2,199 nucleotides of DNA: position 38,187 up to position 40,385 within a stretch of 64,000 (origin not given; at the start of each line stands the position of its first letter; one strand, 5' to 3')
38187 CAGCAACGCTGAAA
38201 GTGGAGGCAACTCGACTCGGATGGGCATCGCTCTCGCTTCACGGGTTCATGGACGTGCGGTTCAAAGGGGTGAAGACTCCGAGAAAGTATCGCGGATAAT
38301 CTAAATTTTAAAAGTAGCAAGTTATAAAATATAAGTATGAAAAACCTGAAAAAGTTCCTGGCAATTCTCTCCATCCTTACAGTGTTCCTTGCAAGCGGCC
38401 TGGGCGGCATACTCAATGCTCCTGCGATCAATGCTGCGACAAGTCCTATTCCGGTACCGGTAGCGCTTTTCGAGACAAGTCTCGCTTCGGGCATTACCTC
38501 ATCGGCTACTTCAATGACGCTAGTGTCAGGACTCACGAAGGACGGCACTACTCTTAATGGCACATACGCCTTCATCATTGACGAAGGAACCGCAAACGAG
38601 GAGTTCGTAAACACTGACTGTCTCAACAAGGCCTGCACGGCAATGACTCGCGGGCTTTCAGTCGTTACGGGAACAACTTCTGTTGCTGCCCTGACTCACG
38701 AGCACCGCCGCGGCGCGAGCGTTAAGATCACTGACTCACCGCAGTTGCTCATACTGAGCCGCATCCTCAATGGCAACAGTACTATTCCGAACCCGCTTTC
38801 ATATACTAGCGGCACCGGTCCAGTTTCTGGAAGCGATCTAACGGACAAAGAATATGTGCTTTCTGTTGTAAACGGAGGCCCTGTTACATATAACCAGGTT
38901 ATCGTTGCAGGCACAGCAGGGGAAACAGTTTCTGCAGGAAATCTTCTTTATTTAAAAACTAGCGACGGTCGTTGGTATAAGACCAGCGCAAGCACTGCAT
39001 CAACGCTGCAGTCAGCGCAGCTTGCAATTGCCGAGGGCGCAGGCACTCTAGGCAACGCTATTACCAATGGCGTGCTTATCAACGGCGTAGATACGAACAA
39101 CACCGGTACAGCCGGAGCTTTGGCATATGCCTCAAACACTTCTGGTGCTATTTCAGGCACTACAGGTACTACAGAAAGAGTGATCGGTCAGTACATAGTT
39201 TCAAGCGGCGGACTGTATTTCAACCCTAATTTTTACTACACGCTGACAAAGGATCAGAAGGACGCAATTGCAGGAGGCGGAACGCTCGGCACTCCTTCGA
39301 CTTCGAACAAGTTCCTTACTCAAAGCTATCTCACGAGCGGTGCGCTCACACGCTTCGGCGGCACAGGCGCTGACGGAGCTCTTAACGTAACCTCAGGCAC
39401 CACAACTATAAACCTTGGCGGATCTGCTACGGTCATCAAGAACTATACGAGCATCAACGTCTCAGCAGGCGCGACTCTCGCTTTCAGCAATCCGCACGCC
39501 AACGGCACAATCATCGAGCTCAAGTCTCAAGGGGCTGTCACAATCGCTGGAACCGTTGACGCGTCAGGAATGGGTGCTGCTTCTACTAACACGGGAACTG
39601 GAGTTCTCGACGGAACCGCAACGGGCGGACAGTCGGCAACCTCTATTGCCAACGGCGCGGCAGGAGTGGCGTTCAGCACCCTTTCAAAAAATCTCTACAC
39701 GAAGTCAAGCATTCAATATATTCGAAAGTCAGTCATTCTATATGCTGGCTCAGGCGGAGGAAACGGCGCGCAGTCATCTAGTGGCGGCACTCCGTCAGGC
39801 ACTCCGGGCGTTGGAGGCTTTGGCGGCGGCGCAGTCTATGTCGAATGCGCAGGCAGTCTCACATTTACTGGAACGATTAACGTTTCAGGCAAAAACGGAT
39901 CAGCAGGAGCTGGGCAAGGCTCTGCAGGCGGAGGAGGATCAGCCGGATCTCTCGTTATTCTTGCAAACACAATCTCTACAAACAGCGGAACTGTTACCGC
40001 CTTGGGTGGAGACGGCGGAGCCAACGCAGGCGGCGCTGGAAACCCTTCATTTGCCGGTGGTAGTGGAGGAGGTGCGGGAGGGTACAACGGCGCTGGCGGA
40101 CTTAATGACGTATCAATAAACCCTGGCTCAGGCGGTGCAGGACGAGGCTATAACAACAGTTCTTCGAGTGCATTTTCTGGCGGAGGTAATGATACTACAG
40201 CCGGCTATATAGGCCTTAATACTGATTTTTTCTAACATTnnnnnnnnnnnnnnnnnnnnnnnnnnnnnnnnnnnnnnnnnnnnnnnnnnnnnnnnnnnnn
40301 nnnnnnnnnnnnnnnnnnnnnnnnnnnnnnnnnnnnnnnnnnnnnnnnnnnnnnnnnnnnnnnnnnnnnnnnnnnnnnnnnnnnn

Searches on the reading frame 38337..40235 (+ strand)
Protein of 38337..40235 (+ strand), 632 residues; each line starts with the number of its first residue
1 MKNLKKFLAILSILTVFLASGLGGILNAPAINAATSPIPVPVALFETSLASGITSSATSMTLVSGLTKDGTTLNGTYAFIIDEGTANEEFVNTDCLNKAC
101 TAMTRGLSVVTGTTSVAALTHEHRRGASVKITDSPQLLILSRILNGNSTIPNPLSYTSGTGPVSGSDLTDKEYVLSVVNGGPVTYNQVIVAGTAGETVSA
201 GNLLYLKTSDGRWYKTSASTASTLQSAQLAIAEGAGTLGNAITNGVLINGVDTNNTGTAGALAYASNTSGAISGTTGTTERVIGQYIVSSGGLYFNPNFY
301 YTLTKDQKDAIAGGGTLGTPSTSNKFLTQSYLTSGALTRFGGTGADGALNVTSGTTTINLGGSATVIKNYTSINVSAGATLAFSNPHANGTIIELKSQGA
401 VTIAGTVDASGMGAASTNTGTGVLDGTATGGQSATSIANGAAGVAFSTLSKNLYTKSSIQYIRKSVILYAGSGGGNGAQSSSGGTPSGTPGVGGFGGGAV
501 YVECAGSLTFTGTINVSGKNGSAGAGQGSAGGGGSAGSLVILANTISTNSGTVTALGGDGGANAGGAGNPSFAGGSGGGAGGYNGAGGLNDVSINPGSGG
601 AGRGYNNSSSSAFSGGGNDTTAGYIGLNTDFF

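Call 4: search_protein_families(library=pfam, proteins=[window:38337-40235:+], max_evalue=0.1)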
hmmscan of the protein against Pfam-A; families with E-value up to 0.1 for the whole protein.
window:38337-40235:+ (632 aa): 1 family
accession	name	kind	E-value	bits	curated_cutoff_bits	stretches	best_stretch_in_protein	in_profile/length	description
PF22670.1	Gp10_D3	-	0.066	13.9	27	0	207-279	8-76/122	Baseplate wedge protein gp10 domain 3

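Call 5: search_protein_families(library=phrogs, proteins=[window:38337-40235:+], max_evalue=0.01)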
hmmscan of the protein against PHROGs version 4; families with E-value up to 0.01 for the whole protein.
window:38337-40235:+ (632 aa): 0 families
